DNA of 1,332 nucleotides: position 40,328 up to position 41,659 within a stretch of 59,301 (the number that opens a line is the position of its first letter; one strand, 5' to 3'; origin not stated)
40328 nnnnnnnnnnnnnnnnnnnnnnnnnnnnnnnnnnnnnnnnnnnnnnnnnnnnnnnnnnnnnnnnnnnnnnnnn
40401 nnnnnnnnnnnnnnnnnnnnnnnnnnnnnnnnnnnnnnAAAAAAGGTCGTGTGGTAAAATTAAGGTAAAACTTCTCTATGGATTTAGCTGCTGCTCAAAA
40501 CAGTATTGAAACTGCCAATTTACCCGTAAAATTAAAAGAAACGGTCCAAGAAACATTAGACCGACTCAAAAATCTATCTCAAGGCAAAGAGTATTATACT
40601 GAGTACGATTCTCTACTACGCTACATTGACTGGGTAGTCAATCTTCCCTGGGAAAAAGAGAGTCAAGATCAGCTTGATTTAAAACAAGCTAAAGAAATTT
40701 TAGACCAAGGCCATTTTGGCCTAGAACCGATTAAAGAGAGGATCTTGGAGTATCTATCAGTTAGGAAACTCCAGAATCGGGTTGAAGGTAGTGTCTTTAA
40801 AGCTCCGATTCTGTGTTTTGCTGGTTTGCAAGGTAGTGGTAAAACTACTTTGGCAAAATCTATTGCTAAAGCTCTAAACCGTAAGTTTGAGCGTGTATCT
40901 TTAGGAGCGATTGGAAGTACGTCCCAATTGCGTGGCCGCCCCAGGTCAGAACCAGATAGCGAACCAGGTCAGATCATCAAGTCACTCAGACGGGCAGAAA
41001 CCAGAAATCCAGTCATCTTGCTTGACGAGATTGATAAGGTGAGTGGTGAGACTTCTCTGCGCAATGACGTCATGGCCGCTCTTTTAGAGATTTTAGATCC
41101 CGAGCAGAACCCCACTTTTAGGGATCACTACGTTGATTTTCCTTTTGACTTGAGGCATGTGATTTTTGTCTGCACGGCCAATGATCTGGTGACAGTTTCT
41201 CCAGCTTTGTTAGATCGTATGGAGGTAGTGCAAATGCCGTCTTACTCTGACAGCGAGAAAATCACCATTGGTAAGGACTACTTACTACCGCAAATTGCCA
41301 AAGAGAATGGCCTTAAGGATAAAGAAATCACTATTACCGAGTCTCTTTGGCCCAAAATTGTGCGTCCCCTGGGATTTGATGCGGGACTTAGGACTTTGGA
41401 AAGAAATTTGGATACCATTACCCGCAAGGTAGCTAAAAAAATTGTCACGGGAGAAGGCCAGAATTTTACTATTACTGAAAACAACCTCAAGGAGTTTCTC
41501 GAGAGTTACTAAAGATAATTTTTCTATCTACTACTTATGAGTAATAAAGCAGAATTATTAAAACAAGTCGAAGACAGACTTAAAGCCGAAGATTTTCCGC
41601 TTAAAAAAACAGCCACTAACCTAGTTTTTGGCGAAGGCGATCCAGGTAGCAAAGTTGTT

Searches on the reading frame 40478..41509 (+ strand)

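Call 69: search_protein_families(library=pfam, proteins=[window:40478-41509:+], max_evalue=0.01)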
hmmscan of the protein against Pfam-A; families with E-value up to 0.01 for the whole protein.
window:40478-41509:+ (344 aa): 17 families
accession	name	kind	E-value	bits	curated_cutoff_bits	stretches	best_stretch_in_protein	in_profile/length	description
PF00004.35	AAA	-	4.9e-21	76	21.2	1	112-252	1-127/131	ATPase family associated with various cellular activities (AAA)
PF22667.2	Lon_lid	-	1e-12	47.9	27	1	275-326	1-52/57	Lon protease AAA+ ATPase lid domain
PF07728.20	AAA_5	-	9.7e-10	39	22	1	112-248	2-139/139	AAA domain (dynein-related subfamily)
PF07724.20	AAA_2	-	4.2e-09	37.1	27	1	113-235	7-124/166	AAA domain (Cdc48 subfamily)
PF13401.12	AAA_22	-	2.1e-05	25.3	27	1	109-208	5-110/130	AAA domain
PF13173.12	AAA_14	-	3.3e-05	24.3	27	1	110-190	3-76/129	AAA domain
PF01443.25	Viral_helicase1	-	0.00056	20.2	21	1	116-231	5-121/228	Viral superfamily 1 RNA helicase core domain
PF13191.12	AAA_16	-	0.0017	19.3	32.6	0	110-136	25-51/167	AAA ATPase domain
PF13671.12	AAA_33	-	0.002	18.9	27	1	113-147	3-35/143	AAA domain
PF07726.17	AAA_3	-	0.0037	17.6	27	0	115-209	5-89/131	ATPase family associated with various cellular activities (AAA)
PF00931.28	NB-ARC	-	0.004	16.9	23.5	1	97-140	7-52/248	NB-ARC domain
PF24883.2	NPHP3_N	-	0.0041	17.8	24.8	0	109-139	22-52/164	Nephrocystin 3, N-terminal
PF00005.33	ABC_tran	-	0.0051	17.9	25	0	101-141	3-43/137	ABC transporter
PF02367.23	TsaE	-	0.0052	17.2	26.6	0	97-135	9-47/128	Threonylcarbamoyl adenosine biosynthesis protein TsaE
PF00448.28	SRP54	-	0.0052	16.9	22.7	1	112-144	4-36/196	SRP54-type protein, GTPase domain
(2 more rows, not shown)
